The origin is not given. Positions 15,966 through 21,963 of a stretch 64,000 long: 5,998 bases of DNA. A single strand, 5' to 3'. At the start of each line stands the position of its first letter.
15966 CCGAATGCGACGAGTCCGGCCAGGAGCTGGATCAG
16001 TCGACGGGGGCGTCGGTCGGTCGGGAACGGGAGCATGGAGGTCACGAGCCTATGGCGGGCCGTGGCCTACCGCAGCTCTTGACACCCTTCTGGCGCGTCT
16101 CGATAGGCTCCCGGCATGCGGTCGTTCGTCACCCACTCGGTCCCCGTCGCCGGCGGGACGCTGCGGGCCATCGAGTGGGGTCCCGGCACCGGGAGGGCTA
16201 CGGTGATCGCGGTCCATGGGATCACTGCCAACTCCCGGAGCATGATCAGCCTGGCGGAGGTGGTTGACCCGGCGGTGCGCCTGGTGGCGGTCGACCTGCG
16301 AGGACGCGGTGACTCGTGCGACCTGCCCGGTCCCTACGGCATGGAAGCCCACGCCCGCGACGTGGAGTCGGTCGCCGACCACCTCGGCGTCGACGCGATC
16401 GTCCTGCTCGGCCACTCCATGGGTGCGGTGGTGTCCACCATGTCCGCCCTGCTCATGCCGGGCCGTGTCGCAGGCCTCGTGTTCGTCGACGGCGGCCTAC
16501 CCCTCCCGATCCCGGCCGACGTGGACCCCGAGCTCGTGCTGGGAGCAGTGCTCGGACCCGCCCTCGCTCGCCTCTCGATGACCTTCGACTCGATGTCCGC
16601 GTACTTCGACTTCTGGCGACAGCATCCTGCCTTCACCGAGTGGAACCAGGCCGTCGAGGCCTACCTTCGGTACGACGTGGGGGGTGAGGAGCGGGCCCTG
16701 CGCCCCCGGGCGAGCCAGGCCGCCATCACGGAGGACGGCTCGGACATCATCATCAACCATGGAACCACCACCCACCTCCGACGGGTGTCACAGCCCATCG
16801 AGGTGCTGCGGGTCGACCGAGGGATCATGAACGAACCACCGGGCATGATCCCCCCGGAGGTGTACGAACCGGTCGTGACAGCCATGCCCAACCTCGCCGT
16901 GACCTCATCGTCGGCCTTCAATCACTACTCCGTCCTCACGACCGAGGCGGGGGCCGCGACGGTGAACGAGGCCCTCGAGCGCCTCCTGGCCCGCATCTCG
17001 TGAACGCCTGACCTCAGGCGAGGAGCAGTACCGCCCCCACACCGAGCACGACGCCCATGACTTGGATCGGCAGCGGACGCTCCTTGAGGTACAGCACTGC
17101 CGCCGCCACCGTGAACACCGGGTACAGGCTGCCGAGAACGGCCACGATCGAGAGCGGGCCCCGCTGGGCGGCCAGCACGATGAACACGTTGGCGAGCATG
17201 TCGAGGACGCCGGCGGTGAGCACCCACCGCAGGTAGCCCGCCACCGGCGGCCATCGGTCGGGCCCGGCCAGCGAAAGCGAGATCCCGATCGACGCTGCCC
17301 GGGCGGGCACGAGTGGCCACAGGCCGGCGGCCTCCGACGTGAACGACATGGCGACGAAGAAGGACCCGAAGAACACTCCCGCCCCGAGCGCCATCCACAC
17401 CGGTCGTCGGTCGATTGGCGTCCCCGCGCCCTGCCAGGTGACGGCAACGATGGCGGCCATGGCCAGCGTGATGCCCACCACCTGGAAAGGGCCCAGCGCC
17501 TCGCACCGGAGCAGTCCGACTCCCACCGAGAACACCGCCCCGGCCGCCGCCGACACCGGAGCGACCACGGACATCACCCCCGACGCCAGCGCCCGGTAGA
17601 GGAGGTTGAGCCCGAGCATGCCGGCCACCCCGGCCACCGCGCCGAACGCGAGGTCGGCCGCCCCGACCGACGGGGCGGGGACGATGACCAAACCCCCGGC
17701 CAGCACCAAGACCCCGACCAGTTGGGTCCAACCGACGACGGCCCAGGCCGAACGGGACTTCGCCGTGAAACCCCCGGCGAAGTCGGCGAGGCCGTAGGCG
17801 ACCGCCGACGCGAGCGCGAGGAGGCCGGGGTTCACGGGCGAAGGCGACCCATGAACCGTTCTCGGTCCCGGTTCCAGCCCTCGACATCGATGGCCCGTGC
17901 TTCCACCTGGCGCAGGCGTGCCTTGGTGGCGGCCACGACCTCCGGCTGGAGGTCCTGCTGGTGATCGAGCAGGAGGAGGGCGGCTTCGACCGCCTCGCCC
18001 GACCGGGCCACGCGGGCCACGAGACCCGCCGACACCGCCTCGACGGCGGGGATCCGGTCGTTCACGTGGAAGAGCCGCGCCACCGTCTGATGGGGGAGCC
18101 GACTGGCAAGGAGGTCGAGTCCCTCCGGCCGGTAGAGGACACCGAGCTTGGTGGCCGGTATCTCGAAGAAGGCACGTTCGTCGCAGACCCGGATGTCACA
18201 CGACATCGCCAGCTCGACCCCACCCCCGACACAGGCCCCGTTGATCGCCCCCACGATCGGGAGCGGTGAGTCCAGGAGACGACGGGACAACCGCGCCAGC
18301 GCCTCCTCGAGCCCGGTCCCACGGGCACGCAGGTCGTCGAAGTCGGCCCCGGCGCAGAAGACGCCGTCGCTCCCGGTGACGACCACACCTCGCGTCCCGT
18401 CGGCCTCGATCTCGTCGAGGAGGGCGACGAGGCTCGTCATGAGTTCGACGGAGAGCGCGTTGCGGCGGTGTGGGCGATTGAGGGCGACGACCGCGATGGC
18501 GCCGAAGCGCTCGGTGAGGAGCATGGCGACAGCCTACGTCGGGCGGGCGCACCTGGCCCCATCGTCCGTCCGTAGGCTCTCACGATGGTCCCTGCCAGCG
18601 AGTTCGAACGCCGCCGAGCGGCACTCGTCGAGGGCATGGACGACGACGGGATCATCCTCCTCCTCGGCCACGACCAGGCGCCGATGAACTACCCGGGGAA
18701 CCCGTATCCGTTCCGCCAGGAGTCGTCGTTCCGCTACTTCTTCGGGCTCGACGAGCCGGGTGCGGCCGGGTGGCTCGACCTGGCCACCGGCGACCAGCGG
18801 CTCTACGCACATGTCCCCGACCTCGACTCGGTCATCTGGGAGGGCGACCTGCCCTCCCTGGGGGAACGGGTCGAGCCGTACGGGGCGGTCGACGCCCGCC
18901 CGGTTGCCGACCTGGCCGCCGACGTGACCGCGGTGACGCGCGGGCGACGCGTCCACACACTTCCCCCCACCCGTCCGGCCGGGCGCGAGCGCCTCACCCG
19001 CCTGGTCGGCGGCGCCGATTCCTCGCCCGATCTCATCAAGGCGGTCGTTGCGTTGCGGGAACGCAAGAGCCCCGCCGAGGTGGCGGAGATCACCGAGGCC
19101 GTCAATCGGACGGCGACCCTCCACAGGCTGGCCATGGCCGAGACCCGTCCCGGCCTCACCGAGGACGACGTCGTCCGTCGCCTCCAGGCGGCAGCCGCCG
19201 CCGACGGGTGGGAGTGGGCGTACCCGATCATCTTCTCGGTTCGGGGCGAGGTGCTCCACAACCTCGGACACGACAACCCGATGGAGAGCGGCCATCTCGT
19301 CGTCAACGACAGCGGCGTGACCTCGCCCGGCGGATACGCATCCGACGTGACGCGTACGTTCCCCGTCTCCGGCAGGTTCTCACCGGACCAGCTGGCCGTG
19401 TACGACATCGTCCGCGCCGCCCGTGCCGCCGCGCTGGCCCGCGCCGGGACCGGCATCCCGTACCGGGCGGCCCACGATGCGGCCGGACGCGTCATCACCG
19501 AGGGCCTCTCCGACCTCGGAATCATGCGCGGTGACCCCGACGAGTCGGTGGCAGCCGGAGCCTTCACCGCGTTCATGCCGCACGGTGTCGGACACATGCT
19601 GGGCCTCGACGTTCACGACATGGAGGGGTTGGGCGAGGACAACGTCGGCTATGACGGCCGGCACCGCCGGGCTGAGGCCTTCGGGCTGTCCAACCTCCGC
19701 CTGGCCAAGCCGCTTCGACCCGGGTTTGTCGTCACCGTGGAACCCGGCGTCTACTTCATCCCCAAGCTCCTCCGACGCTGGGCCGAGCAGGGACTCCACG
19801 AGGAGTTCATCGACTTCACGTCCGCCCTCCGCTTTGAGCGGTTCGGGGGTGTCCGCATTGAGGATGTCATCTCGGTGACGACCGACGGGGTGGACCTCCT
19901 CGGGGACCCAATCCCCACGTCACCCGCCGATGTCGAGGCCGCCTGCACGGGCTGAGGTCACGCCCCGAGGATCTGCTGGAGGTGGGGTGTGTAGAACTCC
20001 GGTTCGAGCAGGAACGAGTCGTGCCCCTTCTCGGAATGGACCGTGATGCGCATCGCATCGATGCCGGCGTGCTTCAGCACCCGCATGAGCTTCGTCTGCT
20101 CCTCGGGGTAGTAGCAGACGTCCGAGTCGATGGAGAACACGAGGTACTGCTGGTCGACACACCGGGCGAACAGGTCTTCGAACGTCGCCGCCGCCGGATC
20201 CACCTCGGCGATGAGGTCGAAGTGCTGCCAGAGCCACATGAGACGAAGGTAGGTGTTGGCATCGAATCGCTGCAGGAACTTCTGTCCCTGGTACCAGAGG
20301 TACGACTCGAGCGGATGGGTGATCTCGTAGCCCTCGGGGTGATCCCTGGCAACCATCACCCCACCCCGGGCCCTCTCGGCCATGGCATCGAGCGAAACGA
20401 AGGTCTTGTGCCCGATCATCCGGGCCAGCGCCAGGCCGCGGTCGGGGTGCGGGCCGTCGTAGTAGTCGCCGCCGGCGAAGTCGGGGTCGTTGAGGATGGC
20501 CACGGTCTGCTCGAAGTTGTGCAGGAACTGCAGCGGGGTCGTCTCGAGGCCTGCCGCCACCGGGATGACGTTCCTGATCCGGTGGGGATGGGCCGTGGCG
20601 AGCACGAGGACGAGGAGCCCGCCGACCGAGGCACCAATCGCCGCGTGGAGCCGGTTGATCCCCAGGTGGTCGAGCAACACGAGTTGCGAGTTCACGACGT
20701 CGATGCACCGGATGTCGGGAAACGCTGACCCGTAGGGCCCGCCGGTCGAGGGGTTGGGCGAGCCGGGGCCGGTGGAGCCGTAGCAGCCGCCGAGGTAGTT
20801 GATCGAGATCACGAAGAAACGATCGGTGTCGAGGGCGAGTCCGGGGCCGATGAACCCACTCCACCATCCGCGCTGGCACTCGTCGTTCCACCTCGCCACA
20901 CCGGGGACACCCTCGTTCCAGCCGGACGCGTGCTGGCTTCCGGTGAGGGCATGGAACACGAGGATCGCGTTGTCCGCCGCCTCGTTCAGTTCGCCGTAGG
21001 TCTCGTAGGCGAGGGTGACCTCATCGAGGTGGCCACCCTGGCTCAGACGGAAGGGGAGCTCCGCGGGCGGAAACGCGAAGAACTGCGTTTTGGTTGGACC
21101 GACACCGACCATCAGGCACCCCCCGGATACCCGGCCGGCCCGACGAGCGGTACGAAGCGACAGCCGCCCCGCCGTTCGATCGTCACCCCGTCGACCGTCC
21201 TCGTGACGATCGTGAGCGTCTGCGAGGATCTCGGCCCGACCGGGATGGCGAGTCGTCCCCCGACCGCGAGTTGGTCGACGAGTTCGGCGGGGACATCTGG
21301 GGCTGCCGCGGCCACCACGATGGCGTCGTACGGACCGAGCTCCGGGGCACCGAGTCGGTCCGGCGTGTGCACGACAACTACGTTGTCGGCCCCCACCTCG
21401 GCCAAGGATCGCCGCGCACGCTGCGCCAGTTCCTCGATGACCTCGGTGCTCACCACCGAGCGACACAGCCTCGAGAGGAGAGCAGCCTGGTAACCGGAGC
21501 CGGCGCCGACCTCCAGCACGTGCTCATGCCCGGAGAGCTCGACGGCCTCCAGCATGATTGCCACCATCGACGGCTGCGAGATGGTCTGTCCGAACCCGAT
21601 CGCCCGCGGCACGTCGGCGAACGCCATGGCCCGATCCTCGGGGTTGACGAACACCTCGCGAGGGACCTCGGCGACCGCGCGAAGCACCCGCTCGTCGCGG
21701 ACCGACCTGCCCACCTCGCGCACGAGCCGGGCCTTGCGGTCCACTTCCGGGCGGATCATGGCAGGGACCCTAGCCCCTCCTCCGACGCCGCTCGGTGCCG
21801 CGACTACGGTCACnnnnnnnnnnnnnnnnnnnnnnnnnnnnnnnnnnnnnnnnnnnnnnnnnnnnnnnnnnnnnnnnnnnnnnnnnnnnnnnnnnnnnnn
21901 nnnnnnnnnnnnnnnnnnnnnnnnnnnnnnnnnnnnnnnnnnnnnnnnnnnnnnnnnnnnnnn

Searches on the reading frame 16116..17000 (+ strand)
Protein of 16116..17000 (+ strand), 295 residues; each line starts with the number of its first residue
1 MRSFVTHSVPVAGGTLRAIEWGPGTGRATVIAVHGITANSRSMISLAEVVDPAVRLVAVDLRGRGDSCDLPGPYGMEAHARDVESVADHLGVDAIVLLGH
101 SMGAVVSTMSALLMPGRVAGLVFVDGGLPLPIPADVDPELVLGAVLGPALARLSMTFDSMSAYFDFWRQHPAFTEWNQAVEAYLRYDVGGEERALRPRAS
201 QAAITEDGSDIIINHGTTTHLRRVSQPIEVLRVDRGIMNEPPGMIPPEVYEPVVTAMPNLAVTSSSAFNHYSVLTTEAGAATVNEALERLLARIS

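Call 69: search_protein_families(library=pfam, proteins=[window:16116-17000:+], max_evalue=0.0001)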
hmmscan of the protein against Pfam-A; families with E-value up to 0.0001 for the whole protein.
window:16116-17000:+ (295 aa): 4 families
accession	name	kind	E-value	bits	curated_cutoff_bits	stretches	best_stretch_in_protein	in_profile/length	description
PF00561.26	Abhydrolase_1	-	5.9e-19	69.1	25.8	1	29-173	2-140/245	alpha/beta hydrolase fold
PF12697.13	Abhydrolase_6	-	2.2e-16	61.7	26.3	1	30-198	1-165/217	Alpha/beta hydrolase family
PF12146.15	Hydrolase_4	-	2.1e-10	40.8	27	1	27-126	4-109/239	Serine aminopeptidase, S33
PF03096.20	Ndr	-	8.4e-05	21.9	23.3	0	69-125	72-131/283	Ndr family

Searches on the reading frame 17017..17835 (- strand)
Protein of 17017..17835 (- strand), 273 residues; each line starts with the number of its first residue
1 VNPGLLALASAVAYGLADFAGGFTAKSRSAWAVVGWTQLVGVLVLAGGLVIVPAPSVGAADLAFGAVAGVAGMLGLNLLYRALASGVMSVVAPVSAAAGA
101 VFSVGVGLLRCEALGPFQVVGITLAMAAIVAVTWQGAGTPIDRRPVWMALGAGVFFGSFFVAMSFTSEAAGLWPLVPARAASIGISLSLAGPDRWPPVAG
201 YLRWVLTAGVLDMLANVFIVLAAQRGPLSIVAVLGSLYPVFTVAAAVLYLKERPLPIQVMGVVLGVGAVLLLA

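Call 69: search_protein_families(library=pfam, proteins=[window:17017-17835:-], max_evalue=0.0001)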
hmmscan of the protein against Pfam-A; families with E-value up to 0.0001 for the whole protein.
window:17017-17835:- (273 aa): 1 family
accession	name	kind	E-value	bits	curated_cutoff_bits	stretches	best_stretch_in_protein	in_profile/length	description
PF00892.27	EamA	-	6.5e-19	69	28.2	2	146-272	4-133/135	EamA-like transporter family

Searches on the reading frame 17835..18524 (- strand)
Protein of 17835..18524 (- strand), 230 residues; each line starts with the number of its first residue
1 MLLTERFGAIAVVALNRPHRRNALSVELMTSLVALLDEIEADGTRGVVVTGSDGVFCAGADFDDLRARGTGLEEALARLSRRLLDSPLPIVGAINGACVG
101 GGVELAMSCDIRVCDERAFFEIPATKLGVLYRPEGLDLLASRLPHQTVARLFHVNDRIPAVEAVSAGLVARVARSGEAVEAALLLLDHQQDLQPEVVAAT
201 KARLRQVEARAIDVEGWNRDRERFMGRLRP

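Call 69: search_protein_families(library=pfam, proteins=[window:17835-18524:-], max_evalue=0.0001)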
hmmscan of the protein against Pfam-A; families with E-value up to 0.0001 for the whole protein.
window:17835-18524:- (230 aa): 2 families
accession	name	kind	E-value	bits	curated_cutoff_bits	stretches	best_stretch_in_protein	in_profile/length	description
PF00378.25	ECH_1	-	3.3e-42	145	27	1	8-206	4-207/251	Enoyl-CoA hydratase/isomerase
PF16113.10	ECH_2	-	7.1e-22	78.8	27.2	1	11-199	2-201/335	Enoyl-CoA hydratase/isomerase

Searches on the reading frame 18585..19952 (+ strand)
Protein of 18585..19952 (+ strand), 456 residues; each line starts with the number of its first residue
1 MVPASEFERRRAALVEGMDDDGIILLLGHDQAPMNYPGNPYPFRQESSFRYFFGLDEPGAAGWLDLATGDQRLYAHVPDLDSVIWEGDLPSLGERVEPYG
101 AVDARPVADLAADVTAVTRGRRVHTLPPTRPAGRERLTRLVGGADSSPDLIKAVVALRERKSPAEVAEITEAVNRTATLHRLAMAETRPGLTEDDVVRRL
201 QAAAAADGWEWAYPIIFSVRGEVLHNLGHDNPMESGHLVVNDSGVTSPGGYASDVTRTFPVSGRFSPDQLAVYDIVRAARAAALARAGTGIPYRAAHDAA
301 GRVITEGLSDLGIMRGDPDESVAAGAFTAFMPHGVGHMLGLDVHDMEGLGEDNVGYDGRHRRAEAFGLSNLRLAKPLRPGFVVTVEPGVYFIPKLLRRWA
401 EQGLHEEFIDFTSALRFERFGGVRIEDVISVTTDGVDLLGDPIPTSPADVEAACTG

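Call 69: search_protein_families(library=pfam, proteins=[window:18585-19952:+], max_evalue=0.0001)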
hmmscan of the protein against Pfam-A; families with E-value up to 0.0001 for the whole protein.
window:18585-19952:+ (456 aa): 2 families
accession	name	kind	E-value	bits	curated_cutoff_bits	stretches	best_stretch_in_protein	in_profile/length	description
PF00557.29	Peptidase_M24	-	6.6e-43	147.3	23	1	168-432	2-207/208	Metallopeptidase family M24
PF05195.22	AMP_N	-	2.7e-22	79.2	24.6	1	7-120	1-116/121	Aminopeptidase P, N-terminal domain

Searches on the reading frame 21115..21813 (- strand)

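Call 40: search_protein_families(library=pfam, proteins=[window:21115-21813:-], max_evalue=0.0001)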
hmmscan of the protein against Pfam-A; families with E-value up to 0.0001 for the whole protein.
window:21115-21813:- (233 aa): 3 families
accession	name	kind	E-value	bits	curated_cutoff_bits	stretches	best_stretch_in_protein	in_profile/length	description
PF01135.25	PCMT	-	2e-54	185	20.3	1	36-225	14-207/210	Protein-L-isoaspartate(D-aspartate) O-methyltransferase (PCMT)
PF00398.26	RrnaAD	-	3.3e-06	26.9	24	1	81-150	16-83/263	Ribosomal RNA adenine dimethylase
PF13649.12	Methyltransf_25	-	3.7e-05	24.8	27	1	99-170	1-73/97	Methyltransferase domain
